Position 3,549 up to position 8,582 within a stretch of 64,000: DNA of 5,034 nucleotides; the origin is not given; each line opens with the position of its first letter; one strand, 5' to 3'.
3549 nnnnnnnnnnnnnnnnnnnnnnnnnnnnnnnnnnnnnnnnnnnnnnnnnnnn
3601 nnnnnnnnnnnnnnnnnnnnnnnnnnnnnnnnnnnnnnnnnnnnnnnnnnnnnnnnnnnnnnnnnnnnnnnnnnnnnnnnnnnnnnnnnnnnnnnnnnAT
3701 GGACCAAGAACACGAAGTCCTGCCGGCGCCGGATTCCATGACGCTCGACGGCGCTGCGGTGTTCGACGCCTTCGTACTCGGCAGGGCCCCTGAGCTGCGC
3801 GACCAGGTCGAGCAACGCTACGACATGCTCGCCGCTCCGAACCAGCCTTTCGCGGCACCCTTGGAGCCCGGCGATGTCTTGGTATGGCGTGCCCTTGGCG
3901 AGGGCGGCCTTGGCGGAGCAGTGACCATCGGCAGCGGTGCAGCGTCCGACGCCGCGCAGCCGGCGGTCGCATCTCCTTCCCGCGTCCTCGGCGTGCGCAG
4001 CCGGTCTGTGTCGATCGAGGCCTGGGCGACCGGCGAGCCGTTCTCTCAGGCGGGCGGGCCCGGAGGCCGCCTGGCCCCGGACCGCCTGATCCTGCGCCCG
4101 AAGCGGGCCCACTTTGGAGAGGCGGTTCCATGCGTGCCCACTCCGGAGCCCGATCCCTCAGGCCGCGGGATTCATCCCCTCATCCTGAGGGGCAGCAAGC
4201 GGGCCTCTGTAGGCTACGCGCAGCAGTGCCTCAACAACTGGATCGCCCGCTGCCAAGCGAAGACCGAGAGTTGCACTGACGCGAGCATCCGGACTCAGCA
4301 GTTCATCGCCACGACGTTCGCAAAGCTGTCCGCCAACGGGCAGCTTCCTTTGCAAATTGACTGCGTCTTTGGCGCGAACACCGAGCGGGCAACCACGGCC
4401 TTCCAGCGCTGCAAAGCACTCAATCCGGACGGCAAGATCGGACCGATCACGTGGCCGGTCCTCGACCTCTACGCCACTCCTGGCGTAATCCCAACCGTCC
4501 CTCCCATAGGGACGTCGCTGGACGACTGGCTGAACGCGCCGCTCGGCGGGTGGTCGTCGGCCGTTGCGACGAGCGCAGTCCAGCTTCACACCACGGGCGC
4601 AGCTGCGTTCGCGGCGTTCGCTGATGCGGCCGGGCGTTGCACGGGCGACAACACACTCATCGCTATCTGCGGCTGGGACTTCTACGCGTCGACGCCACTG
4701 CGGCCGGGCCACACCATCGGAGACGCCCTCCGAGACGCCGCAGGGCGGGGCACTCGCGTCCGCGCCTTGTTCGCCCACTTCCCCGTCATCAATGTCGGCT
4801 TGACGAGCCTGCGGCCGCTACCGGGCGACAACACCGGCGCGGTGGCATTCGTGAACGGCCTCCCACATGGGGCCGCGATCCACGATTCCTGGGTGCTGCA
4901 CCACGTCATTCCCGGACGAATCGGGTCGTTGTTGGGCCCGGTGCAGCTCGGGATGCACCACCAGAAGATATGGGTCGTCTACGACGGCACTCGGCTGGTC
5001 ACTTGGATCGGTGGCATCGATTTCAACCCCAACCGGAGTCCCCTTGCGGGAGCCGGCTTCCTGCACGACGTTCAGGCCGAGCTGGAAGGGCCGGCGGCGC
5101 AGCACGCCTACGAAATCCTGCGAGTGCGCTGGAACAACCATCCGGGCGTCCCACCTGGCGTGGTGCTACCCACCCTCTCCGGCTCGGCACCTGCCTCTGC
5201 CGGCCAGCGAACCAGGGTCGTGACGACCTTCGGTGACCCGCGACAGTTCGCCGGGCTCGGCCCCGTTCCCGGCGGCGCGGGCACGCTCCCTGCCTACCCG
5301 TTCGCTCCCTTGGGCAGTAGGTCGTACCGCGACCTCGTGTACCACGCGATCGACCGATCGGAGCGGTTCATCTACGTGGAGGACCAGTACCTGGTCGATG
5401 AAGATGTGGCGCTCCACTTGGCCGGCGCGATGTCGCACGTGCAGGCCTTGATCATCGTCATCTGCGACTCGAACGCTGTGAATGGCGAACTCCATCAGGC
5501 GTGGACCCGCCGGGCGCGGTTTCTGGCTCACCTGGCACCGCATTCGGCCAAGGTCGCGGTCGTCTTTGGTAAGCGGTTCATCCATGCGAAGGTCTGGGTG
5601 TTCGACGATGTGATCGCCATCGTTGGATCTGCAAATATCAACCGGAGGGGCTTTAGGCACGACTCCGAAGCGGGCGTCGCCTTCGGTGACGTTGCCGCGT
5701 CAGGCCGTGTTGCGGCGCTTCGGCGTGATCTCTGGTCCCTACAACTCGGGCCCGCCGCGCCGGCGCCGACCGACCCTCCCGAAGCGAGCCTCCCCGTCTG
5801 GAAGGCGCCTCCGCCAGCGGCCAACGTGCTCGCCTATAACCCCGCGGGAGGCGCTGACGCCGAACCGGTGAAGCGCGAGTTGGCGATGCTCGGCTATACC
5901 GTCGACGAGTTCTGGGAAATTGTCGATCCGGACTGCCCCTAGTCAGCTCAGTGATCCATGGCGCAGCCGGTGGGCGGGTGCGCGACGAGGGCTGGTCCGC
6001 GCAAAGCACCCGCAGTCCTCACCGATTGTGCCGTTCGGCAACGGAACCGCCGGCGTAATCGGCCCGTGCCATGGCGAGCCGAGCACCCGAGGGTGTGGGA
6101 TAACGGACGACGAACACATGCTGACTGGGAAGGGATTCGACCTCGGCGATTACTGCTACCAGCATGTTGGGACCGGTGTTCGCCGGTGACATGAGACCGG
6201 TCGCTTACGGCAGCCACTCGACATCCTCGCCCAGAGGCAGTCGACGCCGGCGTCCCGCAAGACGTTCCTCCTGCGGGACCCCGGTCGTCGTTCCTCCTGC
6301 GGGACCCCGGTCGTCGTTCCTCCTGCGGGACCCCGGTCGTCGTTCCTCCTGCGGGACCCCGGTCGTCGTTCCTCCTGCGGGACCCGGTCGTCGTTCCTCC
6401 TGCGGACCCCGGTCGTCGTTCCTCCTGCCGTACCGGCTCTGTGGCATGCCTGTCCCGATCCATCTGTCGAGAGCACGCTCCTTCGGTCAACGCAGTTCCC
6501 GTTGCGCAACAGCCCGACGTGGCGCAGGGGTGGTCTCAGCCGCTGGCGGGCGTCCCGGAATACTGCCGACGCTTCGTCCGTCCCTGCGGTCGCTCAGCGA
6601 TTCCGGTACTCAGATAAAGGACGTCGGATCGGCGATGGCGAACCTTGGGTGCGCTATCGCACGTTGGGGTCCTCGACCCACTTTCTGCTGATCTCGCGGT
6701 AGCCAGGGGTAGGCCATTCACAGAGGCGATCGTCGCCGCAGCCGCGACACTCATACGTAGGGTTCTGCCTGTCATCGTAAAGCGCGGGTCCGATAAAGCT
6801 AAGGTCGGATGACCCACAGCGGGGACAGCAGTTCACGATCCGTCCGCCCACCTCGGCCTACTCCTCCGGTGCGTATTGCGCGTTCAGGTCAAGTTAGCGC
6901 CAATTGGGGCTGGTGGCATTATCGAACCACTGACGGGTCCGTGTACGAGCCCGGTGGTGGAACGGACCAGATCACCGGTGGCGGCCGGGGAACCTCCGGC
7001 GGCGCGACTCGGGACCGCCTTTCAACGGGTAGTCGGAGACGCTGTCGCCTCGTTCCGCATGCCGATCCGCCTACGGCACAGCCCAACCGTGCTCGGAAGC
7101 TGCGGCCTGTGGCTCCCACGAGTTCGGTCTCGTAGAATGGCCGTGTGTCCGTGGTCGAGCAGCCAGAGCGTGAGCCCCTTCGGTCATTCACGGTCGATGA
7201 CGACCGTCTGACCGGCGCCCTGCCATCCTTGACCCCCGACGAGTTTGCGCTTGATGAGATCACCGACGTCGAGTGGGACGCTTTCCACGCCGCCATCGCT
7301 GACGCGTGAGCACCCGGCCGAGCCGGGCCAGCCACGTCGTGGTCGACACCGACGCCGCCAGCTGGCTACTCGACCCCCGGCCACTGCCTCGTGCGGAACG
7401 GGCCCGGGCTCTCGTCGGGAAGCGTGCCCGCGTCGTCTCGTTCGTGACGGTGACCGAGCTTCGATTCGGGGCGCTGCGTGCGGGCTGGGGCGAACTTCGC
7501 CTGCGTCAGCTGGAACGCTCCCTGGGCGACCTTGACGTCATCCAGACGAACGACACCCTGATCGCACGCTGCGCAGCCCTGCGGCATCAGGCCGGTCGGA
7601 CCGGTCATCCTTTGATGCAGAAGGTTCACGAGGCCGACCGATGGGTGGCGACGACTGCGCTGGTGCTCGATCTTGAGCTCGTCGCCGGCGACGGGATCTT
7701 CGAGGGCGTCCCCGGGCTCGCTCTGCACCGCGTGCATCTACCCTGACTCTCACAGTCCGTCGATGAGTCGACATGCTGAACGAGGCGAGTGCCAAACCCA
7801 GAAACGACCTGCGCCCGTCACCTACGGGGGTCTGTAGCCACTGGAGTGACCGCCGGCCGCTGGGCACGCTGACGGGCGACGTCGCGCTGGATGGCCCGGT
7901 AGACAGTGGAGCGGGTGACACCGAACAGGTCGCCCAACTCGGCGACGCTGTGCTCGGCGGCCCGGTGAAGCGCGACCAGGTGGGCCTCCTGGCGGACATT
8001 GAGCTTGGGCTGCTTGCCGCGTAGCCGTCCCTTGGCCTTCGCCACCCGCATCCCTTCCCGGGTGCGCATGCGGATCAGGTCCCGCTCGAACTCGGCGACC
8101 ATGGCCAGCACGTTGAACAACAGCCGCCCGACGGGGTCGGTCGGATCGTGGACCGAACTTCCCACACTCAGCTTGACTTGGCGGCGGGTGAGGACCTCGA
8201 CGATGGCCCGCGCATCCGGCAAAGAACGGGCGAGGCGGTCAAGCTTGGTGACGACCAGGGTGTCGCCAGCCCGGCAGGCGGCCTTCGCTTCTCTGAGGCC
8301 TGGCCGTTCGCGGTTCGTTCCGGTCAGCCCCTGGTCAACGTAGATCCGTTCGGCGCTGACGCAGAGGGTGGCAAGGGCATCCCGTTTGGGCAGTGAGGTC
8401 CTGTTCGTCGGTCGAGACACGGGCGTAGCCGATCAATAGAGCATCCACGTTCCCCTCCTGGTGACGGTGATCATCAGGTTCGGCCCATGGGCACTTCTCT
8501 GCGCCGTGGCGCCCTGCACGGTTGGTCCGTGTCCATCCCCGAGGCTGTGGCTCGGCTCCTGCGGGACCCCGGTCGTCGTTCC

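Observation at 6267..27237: Dispersed family of 26-nt tandem repeats at six intergenic loci, all in the same orientation and confined to the accessory third of the window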

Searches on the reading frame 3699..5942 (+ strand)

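Call 14: search_protein_families(library=pfam, proteins=[window:3699-5942:+], max_evalue=0.01)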
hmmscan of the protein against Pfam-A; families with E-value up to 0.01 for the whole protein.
window:3699-5942:+ (747 aa): 3 families
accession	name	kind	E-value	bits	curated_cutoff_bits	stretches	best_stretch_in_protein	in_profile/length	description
PF13091.12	PLDc_2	-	3.1e-13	50.2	27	1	549-670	3-123/132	PLD-like domain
PF00614.28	PLDc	-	1.4e-09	38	21.9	1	628-650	5-27/28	Phospholipase D Active site motif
PF01471.23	PG_binding_1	-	4.3e-06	27.2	23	1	209-253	11-55/57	Putative peptidoglycan binding domain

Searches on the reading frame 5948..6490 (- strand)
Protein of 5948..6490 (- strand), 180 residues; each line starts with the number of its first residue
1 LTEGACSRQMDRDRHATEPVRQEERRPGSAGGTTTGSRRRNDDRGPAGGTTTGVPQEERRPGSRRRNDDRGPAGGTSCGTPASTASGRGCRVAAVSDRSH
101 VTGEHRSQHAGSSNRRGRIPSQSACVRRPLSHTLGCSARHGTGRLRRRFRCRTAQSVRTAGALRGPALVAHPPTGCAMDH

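Call 14: search_protein_families(library=pfam, proteins=[window:5948-6490:-], max_evalue=0.01)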
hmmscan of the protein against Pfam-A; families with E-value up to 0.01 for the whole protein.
window:5948-6490:- (180 aa): 0 families

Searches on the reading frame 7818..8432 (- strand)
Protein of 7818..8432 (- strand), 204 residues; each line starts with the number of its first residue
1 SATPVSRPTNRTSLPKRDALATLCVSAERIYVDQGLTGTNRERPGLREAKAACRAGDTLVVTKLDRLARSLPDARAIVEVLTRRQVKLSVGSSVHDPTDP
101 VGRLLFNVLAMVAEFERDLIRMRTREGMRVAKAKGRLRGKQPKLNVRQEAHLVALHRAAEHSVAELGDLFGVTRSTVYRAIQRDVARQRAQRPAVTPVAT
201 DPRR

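Call 14: search_protein_families(library=pfam, proteins=[window:7818-8432:-], max_evalue=0.01)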
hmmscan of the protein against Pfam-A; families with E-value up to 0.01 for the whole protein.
window:7818-8432:- (204 aa): 10 families
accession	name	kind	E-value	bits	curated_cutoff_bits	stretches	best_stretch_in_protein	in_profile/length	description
PF00239.26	Resolvase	-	1.6e-32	113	23.3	1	13-136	15-144/145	Resolvase, N terminal domain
PF13384.12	HTH_23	-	2.6e-06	27.5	24.6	1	145-183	3-40/50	Homeodomain-like domain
PF02796.21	HTH_7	-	0.0003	21.3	23.8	1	141-179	3-40/45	Helix-turn-helix domain of resolvase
PF08279.18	HTH_11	-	0.00046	20.5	25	1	154-182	8-37/55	HTH domain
PF13518.12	HTH_28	-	0.00048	20.6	25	1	158-183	10-35/52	Helix-turn-helix domain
PF08281.18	Sigma70_r4_2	-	0.0023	18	25.7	1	150-183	16-49/54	Sigma-70, region 4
PF13404.12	HTH_AsnC-type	-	0.0044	17.2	27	0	152-183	9-40/42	AsnC-type helix-turn-helix domain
PF12802.13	MarR_2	-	0.0051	17.4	27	0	152-183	11-43/61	MarR family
PF09339.16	HTH_IclR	-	0.0083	16.3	22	0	156-182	13-40/52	IclR helix-turn-helix domain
PF12840.13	HTH_20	-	0.0099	16.3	27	0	154-179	12-37/51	Helix-turn-helix domain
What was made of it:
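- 7818..8448 (-): Gin-like small serine recombinase gene. It is frameshifted after about codon 21 and is probably a pseudogene. Call 14 (Pfam Resolvase, E 1.6e-32).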
